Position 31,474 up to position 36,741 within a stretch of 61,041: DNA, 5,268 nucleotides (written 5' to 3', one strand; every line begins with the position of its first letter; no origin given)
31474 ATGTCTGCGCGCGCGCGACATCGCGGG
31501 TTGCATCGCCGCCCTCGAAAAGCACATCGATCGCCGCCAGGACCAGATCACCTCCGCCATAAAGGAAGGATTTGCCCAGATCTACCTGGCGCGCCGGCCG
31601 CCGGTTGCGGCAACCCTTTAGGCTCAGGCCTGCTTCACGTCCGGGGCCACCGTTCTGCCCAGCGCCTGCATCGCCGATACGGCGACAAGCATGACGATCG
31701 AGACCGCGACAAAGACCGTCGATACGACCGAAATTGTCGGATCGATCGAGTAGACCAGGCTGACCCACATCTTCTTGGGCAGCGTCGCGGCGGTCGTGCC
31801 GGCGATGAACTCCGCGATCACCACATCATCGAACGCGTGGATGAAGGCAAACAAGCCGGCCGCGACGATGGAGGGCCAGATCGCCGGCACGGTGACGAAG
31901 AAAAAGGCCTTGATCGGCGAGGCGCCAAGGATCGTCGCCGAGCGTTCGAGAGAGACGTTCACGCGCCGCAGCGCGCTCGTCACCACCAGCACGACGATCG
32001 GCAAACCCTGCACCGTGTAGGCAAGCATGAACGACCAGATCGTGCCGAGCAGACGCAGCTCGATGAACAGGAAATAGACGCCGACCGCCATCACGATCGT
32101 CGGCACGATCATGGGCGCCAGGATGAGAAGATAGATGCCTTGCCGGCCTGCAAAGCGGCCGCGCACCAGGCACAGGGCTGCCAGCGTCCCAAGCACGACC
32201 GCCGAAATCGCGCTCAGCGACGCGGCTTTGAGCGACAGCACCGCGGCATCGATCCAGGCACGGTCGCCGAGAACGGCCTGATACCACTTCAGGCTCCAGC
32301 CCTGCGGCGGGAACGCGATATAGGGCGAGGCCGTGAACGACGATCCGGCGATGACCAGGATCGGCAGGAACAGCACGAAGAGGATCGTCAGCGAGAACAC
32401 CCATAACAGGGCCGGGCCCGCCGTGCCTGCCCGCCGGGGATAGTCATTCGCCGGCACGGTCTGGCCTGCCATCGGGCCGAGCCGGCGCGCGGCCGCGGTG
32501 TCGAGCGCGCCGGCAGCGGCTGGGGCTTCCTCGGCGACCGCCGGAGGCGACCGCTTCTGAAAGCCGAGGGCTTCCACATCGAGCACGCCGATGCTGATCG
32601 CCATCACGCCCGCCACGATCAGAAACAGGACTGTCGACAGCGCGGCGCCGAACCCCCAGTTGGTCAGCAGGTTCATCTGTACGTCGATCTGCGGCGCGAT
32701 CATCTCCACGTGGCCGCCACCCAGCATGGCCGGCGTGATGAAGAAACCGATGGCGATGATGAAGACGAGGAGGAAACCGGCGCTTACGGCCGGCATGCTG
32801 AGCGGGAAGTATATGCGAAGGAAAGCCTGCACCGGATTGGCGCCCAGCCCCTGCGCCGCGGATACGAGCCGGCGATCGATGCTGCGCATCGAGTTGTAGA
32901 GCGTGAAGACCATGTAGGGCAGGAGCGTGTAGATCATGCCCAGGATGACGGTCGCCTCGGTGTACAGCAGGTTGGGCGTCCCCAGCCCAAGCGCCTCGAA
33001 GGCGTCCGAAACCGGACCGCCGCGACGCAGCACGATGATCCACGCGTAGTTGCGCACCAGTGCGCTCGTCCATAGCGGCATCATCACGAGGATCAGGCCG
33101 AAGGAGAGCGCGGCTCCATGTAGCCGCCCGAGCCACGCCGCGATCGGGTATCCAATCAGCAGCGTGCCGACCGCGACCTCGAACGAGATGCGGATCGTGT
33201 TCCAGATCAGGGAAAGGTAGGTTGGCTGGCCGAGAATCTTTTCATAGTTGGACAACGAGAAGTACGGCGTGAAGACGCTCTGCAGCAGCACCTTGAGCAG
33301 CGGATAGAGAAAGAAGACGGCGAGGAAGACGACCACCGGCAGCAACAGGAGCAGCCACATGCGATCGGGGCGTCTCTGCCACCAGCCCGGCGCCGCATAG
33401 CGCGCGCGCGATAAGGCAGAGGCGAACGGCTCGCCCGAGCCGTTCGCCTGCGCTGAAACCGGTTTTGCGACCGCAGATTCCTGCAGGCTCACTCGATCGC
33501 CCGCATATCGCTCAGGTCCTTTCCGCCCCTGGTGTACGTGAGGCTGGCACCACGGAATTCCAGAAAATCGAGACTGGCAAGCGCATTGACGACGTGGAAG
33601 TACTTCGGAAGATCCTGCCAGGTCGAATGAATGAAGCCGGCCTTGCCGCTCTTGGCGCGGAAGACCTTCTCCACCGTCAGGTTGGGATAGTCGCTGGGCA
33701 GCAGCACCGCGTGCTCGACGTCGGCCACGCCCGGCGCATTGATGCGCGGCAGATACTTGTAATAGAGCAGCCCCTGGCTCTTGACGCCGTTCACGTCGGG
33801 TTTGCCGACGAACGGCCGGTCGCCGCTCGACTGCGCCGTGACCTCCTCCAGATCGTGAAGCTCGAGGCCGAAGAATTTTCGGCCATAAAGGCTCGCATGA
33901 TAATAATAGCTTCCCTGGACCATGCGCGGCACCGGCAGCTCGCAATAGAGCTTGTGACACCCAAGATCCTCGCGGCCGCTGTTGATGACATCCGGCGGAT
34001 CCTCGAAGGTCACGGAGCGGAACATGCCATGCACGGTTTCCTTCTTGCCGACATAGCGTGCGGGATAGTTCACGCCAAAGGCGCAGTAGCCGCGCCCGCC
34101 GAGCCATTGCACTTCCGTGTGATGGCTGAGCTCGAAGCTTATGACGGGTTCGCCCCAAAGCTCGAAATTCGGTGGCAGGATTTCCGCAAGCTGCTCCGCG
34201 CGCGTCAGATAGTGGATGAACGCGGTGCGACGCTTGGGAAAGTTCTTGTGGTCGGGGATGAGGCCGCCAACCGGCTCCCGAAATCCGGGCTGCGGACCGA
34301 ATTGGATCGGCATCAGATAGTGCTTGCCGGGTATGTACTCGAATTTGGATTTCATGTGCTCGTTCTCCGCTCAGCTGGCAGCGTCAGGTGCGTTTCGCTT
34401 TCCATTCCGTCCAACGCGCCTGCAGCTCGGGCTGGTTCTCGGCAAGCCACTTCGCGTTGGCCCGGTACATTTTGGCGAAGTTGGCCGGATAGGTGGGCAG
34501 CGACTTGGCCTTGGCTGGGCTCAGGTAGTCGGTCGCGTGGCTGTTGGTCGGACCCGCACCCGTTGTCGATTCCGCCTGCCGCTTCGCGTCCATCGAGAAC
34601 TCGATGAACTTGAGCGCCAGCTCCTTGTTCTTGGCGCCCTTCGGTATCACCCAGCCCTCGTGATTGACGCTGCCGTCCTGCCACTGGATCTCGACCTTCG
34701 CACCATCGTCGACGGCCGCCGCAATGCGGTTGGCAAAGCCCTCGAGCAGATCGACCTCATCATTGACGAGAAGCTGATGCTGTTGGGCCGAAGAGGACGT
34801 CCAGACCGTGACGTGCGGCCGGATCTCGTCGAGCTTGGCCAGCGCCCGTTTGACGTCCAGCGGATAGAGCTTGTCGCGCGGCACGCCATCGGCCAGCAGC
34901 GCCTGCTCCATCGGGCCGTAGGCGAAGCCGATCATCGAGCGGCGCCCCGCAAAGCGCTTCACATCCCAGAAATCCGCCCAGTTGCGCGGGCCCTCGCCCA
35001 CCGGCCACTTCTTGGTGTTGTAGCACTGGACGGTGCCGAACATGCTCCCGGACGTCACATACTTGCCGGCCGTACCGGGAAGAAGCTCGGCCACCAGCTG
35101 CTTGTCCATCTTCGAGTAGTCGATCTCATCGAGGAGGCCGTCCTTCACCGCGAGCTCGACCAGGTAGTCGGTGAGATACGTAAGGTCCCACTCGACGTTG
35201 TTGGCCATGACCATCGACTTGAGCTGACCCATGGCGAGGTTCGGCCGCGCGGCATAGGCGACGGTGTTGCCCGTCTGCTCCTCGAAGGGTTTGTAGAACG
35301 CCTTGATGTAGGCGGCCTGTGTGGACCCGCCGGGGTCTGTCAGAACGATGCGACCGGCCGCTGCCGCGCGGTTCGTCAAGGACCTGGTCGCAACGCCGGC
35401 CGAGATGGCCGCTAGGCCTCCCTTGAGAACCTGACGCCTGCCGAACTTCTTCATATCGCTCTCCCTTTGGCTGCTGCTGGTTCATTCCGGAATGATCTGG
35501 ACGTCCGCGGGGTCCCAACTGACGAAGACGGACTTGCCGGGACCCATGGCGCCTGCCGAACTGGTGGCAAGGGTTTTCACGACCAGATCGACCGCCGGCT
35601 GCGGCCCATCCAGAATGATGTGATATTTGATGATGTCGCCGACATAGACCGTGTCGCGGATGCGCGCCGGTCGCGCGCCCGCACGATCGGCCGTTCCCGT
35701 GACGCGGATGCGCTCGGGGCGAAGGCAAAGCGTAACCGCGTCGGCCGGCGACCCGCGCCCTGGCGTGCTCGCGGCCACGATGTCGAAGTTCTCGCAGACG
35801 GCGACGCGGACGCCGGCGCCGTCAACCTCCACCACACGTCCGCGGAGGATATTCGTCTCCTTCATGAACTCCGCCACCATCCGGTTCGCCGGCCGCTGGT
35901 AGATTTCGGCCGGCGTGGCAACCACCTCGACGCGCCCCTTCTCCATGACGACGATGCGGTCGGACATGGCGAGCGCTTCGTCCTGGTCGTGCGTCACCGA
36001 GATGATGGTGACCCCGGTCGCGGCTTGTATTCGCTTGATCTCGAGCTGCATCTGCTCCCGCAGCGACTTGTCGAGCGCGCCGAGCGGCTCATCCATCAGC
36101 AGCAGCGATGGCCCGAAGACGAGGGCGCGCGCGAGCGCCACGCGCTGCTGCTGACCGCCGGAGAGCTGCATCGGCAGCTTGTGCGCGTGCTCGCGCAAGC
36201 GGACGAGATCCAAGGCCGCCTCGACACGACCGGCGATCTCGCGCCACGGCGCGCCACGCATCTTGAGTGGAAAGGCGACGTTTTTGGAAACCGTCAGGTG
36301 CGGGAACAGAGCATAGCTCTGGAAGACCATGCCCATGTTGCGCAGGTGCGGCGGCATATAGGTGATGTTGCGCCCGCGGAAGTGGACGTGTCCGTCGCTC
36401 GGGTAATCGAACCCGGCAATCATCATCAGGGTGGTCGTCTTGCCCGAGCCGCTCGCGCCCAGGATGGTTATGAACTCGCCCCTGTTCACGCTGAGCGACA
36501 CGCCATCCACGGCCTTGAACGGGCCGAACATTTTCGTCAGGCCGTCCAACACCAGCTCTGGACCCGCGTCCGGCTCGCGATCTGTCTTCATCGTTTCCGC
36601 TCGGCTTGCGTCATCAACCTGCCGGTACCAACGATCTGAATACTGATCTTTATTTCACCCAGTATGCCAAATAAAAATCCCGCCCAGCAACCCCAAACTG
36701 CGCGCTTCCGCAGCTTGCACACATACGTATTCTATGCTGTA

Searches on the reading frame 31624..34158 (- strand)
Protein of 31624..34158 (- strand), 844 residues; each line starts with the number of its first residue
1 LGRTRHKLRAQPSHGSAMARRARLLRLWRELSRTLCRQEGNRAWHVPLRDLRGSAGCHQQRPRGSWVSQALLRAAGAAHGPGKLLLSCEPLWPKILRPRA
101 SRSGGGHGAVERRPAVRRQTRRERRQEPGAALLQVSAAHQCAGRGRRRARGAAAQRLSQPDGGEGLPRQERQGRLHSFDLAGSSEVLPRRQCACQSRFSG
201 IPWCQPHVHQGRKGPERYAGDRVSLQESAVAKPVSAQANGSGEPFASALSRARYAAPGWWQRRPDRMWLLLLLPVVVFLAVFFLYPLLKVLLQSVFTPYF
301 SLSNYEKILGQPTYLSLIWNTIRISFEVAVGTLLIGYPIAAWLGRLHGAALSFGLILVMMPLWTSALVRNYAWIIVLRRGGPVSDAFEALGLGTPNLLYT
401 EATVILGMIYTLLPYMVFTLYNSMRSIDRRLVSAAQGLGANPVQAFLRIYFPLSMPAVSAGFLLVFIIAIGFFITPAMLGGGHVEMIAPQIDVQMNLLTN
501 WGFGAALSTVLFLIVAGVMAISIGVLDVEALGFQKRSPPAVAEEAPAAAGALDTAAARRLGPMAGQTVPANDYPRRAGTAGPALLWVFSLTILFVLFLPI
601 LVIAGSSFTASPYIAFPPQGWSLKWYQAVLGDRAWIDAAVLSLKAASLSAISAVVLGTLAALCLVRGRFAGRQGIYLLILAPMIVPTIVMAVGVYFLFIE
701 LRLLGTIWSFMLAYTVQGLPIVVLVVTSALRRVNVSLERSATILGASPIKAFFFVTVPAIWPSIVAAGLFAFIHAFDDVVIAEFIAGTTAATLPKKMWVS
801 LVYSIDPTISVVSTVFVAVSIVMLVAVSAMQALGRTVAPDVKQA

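Call 23: search_protein_families(library=pfam, proteins=[window:31624-34158:-], max_evalue=0.001)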
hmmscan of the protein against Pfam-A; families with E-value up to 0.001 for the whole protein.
window:31624-34158:- (844 aa): 1 family
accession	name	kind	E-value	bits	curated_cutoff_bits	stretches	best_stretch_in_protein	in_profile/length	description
PF00528.27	BPD_transp_1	-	9.7e-23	81.3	26.4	2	653-839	1-180/184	Binding-protein-dependent transport system inner membrane component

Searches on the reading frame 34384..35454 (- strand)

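Call 23: search_protein_families(library=pfam, proteins=[window:34384-35454:-], max_evalue=0.001)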
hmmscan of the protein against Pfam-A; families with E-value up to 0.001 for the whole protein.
window:34384-35454:- (356 aa): 3 families
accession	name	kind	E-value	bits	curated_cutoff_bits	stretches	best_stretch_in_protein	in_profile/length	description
PF13416.11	SBP_bac_8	-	5.8e-31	108.7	27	1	53-320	2-275/279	Bacterial extracellular solute-binding protein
PF01547.30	SBP_bac_1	-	1.2e-07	32.5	26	1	44-290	3-303/307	Bacterial extracellular solute-binding protein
PF13343.11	SBP_bac_6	-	4.7e-06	26.7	24.6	1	94-303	16-219/245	Bacterial extracellular solute-binding protein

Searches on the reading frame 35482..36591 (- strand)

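Call 23: search_protein_families(library=pfam, proteins=[window:35482-36591:-], max_evalue=0.001)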
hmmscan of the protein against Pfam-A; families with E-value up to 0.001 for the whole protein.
window:35482-36591:- (369 aa): 4 families
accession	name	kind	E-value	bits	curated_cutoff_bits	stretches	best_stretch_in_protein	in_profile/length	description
PF00005.33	ABC_tran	-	1.2e-33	117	25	1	29-170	2-136/137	ABC transporter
PF08402.16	TOBE_2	-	4.3e-12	46.4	21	1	288-366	1-75/76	TOBE domain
PF02463.25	SMC_N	-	0.0006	19.7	40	0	137-215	131-213/220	RecF/RecN/SMC N terminal domain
PF25199.1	nSTAND_NTPase5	-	0.00096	19.4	34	0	36-59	39-62/145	Novel STAND NTPase 5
